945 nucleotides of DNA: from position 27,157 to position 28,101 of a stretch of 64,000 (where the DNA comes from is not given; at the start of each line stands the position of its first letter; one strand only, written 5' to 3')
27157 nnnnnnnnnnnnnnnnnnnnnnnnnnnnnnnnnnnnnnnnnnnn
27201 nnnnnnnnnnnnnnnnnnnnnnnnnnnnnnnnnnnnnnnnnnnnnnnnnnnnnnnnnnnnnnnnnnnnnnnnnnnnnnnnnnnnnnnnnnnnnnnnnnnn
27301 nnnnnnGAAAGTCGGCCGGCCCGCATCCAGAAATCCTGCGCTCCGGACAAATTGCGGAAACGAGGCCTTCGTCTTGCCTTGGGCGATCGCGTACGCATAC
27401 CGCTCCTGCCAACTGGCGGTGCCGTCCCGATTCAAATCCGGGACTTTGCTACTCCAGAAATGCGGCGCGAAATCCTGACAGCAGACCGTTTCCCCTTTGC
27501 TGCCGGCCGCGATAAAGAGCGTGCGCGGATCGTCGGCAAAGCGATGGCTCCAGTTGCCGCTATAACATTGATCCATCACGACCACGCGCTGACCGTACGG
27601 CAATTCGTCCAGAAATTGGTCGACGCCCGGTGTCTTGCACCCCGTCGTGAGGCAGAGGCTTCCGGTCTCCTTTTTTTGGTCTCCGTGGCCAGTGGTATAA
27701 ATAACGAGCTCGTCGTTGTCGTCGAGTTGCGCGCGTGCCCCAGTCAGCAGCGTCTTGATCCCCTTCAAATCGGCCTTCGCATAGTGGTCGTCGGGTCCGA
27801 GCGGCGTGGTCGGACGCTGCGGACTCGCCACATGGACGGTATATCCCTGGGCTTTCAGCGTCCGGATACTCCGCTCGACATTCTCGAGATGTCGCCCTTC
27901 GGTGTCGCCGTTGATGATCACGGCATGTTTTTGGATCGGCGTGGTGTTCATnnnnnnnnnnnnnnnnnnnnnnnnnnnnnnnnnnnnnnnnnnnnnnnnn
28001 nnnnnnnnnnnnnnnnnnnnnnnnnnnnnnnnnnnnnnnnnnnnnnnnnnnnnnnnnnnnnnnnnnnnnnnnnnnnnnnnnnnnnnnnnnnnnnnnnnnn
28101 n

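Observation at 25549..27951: Unusual fusion: caspase-like His-Cys peptidase domain + thioredoxin (WCGPC) + long helical-repeat tail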

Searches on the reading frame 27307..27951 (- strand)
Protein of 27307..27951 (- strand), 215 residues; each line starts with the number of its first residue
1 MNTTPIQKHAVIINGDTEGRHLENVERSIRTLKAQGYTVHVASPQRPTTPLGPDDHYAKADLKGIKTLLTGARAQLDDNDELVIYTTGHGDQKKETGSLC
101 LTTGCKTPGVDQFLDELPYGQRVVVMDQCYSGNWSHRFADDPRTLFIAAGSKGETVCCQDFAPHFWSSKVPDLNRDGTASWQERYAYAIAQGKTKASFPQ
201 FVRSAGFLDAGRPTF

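Call 13: search_solved_structures(query=A1, max_evalue=10, show_alignments=3)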
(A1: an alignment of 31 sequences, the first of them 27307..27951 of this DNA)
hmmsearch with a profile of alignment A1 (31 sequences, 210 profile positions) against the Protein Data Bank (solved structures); distinct sequences matched with E-value up to 10: 6.
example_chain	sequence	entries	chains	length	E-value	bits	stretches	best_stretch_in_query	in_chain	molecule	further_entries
6w8s_A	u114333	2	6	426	0.015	18.3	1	51-129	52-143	Metacaspase-4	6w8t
7w72_K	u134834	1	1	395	0.053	16.5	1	73-154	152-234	GPI-anchor transamidase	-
9ub7_C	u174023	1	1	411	0.065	16.2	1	72-153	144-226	GPI-anchor transamidase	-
7wld_K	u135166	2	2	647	0.14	15.2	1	73-154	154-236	GPI-anchor transamidase | GPI-anchor transamidase,GFP-like fluorescent chromoprotein cFP484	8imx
6w8r_A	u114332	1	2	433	0.17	14.9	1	50-88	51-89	Metacaspase-4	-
3wyd_A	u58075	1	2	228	0.24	14.3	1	16-87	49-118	LC-Est1C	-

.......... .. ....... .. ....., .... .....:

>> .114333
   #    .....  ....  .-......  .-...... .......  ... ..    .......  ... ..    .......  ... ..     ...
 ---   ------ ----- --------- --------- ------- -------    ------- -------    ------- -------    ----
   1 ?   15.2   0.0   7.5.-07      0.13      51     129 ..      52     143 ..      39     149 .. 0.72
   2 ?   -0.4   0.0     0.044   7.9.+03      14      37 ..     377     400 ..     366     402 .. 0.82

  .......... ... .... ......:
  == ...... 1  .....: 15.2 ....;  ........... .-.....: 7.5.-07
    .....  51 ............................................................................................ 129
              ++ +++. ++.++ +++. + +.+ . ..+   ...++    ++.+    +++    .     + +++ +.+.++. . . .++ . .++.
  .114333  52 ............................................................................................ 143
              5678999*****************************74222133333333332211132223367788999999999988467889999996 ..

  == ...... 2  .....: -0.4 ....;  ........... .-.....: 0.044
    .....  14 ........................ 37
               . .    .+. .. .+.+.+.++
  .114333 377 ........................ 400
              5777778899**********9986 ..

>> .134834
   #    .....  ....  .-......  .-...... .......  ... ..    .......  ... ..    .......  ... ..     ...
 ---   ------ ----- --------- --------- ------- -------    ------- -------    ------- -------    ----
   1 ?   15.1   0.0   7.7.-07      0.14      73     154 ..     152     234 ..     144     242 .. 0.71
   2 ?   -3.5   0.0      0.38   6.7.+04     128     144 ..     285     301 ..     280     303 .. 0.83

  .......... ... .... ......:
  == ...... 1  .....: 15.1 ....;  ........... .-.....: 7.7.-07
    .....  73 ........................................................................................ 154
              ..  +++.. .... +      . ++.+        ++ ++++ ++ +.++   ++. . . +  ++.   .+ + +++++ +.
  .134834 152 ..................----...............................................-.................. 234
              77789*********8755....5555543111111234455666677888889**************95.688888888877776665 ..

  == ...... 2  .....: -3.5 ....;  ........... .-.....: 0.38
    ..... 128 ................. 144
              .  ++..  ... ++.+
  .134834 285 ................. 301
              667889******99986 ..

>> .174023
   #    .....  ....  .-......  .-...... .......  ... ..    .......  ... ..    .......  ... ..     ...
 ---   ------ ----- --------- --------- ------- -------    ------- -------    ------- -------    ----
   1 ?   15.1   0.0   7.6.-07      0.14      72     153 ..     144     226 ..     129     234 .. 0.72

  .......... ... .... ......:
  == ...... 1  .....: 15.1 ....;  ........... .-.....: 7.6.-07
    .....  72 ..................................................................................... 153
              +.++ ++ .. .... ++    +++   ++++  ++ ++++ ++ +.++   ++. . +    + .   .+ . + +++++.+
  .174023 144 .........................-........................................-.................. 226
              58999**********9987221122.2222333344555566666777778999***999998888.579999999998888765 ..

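Call 21: predict_structure(alignment_id=A1)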
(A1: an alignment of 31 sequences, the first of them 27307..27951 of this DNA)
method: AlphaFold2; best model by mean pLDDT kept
length: 215 residues; sequences in the alignment: 31
mean_pLDDT: 90.7   pTM: 0.91
mean pLDDT of the five models: 90.7, 89.1, 88.5, 87.4, 87.2
residues with pLDDT >= 90: 145; 70-90: 59; 50-70: 11; < 50: 0
segments of 3 or more residues with pLDDT < 50: none
pLDDT, mean of each block of 10 residues (from residue 1): 86 95 98 97 98 98 96 97 95 76 81 94 93 86 94 81 96 92 94 80 91 67
secondary structure, 60 per line:
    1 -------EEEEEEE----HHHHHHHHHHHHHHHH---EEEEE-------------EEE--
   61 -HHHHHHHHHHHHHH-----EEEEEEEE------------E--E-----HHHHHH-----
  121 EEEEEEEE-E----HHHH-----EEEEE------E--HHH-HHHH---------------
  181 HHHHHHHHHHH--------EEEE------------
elements in order: E8-14 H19-34 E38-42 E56-58 H62-75 E81-88 H110-115 E121-128 H135-138 E144-148 H162-165 H181-191 E200-203

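Call 31: find_related_loci(query=A1, collection=genome_contigs, flank=8000)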
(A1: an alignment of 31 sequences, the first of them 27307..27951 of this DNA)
Query A1 (215 aa) in genome_contigs; peptide patterns used: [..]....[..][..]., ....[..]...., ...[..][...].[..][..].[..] (x = any residue, [..] = any of these).
104 stretches matched a pattern; 41 encode a relative of the query (tblastn E <= 1e-3); 40 distinct loci.
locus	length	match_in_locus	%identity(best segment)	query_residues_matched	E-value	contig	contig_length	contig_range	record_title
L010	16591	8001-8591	51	5-204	2e-64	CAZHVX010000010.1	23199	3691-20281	MAG TPA_asm: uncultured Pseudomonadota bacterium isolate SRP256446_co1_199 genome assembly, contig: NODE_588_length_2319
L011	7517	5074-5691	51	6-215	7e-62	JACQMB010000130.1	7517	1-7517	MAG: Deltaproteobacteria bacterium isolate NC_groundwater_1218_Ag_S-0.1um_53_77 S_p1_S3_coassembly_k141_1894200, whole g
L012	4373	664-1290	47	3-215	2e-61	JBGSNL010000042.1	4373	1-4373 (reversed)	MAG: bacterium isolate Ac.bin.255 k141_3003020, whole genome shotgun sequence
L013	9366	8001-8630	48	7-215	7e-61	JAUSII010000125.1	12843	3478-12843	MAG: Deltaproteobacteria bacterium isolate E14_metabat.bin.232 E14_k141_1599285, whole genome shotgun sequence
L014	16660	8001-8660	44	1-215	1e-56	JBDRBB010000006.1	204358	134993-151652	MAG: Pseudomonadota bacterium isolate MEGAHIT-group-1.1036 k141_7156205, whole genome shotgun sequence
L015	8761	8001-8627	47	7-215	6e-56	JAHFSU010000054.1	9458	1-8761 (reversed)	MAG: Deltaproteobacteria bacterium isolate nzgw604 NODE_15742_length_9459_cov_4.344935, whole genome shotgun sequence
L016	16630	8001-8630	46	7-211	3e-55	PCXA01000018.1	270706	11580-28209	MAG: Deltaproteobacteria bacterium CG11_big_fil_rev_8_21_14_0_20_47_16 CG11_8_21_14_0.20_scaffold_1_c, whole genome shot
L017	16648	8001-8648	43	1-215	7e-55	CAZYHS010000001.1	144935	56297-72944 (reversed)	MAG TPA_asm: uncultured Pseudomonadota bacterium isolate SRP263991_co7_362 genome assembly, contig: NODE_51_length_14493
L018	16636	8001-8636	47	6-215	5e-53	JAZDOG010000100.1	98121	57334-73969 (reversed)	MAG: Pseudomonadota bacterium isolate MEGAHIT-group-0.760 k141_14841171, whole genome shotgun sequence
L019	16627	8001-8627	40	8-215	8e-49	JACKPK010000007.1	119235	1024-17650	MAG: Deltaproteobacteria bacterium isolate HK-STAS-UBA10199-2 HK-STAS-UBA10199-2_7, whole genome shotgun sequence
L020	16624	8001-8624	37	8-215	1e-47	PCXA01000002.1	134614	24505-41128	MAG: Deltaproteobacteria bacterium CG11_big_fil_rev_8_21_14_0_20_47_16 CG11_8_21_14_0.20_scaffold_21_c, whole genome sho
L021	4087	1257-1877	39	3-215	1e-46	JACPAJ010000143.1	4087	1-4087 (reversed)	MAG: Deltaproteobacteria bacterium isolate NC_groundwater_228_Ag_S-0.2um_45_8 S5_GD2017_2_S2_scaffold_17921, whole genom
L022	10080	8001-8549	41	6-189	2e-44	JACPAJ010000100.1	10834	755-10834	MAG: Deltaproteobacteria bacterium isolate NC_groundwater_228_Ag_S-0.2um_45_8 S5_GD2017_2_S2_scaffold_4559, whole genome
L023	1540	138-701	43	6-194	3e-44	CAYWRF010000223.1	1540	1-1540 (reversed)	MAG TPA_asm: uncultured Pseudomonadota bacterium isolate binchicken_co21_281 genome assembly, contig: NODE_226947_length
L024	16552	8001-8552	42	10-194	1e-42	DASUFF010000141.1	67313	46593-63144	MAG TPA_asm: bacterium isolate SMAG_U1372 k141_2048009, whole genome shotgun sequence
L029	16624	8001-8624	33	7-206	5e-20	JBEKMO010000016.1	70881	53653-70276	MAG: Bryobacteraceae bacterium isolate SPRUCE 396 SPRUCE_396_16, whole genome shotgun sequence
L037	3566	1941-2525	26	8-193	7e-17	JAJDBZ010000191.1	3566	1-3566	MAG: Candidatus Omnitrophota bacterium isolate OFTM149 OFTM149_190, whole genome shotgun sequence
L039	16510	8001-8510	32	7-172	3e-14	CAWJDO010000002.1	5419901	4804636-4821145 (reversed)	MAG: Bryobacterales bacterium isolate MFD06435.bin.1.198 genome assembly, contig: contig_17008, whole genome shotgun seq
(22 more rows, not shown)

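Call 36: search_protein_representatives(alignment_id=A1)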
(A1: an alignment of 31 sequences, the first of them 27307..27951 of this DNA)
Query: 31 sequences, 210 profile positions. Proteins with E-value up to 0.001 (for the whole library): 2701; up to 1e-10: 490; up to 1e-30: 163. The best 150 are listed.
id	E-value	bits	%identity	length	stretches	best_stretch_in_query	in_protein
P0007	3.4e-95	334.1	-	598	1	2-210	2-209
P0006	1.4e-93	328.8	-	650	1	4-210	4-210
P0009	2.1e-92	325.0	-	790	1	5-210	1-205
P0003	5.3e-89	313.8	-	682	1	7-210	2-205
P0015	2.2e-87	308.5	-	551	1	2-210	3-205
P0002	2.6e-87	308.3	-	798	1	3-210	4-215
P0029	6.3e-86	303.8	-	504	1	5-204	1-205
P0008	9.9e-86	303.1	-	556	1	2-210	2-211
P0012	1.6e-85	302.5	-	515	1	5-210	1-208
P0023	7.8e-85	300.2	-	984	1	3-210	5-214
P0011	5.9e-84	297.4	-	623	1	3-210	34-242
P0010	4.2e-83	294.6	-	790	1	3-210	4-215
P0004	9.9e-83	293.3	-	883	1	6-210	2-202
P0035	1.6e-81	289.4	-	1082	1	5-210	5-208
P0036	2.5e-81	288.8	-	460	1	4-210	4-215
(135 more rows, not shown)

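Call 62: search_protein_families(library=pfam, proteins=[L029:7875-8669:+, L039:7896-8645:+, L037:1674-2603:+], max_evalue=0.01)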
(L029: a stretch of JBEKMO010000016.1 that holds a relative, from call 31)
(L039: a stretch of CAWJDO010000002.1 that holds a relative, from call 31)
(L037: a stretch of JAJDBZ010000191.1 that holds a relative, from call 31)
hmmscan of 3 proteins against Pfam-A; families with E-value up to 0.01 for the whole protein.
L029:7875-8669:+ (264 aa): 1 family
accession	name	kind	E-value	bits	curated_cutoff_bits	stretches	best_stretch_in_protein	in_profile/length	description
PF01650.23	Peptidase_C13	-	5.2e-07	29.9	22.8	0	118-181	108-173/258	Peptidase C13 family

L039:7896-8645:+ (249 aa): 1 family
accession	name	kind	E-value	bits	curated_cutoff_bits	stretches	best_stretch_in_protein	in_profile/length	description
PF01650.23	Peptidase_C13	-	2.6e-07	30.9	22.8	1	110-205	107-212/258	Peptidase C13 family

L037:1674-2603:+ (309 aa): 1 family
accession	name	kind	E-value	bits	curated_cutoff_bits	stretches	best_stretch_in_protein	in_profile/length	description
PF01650.23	Peptidase_C13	-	1e-07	32.2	22.8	1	158-252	101-195/258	Peptidase C13 family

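Call 67: search_solved_structures(query=A4, max_evalue=1, show_alignments=4)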
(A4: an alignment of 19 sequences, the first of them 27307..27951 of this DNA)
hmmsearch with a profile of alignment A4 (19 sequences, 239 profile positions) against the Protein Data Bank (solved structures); distinct sequences matched with E-value up to 1: 50.
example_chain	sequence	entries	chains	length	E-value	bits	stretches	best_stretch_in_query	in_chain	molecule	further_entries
6w8s_A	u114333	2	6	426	4.1e-11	45.9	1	27-144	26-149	Metacaspase-4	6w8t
6w8r_A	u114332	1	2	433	6.7e-09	38.7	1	27-144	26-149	Metacaspase-4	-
5h0i_A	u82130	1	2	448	3.9e-07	32.9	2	81-166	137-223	Asparaginyl endopeptidase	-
4noj_A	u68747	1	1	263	7.6e-07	32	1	79-163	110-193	Legumain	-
6dhi_A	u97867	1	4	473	9.4e-07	31.7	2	81-161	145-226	Asparaginyl endopeptidase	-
5lu8_A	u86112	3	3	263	1.1e-06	31.5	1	66-164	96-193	Legumain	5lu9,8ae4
5lua_A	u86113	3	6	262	1.1e-06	31.4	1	66-164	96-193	Legumain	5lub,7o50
8ae5_A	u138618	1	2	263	1.3e-06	31.2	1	66-163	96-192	Legumain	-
4n6n_A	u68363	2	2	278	1.4e-06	31.1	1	66-165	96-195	Legumain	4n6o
4aw9_A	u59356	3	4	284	2e-06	30.6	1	66-164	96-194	LEGUMAIN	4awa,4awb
4nol_A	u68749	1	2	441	2.1e-06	30.5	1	79-163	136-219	Legumain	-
4nok_A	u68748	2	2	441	2.2e-06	30.4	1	80-163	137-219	Legumain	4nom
9ub7_C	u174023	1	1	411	2.4e-06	30.3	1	80-163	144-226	GPI-anchor transamidase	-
4fgu_A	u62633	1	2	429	3.1e-06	30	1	66-163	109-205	Legumain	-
7fqh_A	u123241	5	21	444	3.2e-06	29.9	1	66-163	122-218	Legumain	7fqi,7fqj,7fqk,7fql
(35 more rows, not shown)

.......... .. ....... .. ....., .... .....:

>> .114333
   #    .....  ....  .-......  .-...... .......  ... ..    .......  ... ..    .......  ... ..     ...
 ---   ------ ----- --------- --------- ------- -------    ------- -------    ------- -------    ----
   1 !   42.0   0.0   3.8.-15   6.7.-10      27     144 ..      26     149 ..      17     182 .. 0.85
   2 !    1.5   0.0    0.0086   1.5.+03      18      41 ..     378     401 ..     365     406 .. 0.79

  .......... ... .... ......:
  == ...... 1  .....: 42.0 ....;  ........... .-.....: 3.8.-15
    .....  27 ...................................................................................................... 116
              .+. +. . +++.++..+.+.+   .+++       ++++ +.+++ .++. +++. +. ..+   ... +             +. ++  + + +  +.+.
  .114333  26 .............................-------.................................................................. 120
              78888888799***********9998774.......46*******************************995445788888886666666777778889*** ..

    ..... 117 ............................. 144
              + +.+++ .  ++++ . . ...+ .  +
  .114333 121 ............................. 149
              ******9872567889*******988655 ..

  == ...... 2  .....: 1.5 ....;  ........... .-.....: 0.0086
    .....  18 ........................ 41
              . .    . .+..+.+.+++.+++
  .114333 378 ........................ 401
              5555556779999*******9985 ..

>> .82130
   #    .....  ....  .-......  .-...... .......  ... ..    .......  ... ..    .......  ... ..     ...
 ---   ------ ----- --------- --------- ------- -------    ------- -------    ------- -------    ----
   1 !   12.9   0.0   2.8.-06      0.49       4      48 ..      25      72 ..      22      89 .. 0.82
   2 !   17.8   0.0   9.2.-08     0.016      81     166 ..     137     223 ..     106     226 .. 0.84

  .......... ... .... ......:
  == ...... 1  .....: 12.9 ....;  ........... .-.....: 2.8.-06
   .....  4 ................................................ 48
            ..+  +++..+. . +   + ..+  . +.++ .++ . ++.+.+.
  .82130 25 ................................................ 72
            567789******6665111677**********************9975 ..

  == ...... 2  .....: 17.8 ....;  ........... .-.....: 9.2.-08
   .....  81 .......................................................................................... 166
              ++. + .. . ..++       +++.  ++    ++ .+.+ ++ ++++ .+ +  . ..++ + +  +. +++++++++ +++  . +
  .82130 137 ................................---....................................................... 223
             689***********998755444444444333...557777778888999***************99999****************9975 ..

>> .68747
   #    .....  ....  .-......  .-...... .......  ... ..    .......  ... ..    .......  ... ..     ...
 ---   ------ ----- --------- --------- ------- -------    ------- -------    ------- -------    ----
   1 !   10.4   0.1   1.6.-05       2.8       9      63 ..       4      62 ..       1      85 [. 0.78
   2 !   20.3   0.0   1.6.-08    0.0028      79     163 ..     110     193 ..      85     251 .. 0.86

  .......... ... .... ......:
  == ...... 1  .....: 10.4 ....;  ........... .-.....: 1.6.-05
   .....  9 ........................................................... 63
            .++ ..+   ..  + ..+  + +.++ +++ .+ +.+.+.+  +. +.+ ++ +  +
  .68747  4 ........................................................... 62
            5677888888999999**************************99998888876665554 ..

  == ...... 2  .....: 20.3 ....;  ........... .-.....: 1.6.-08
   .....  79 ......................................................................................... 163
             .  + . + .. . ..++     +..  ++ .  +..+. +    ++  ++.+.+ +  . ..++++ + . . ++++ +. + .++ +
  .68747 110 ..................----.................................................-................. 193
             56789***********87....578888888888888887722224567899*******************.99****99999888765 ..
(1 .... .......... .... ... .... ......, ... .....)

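Call 86: find_related_loci(query=A1, collection=viral_contigs, flank=5000)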
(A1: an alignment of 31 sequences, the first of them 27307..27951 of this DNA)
Query A1 (215 aa) in viral_contigs; peptide patterns used: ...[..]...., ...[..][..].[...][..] (x = any residue, [..] = any of these).
15 stretches matched a pattern, but none encodes a relative of the query by tblastn (E <= 1e-3).
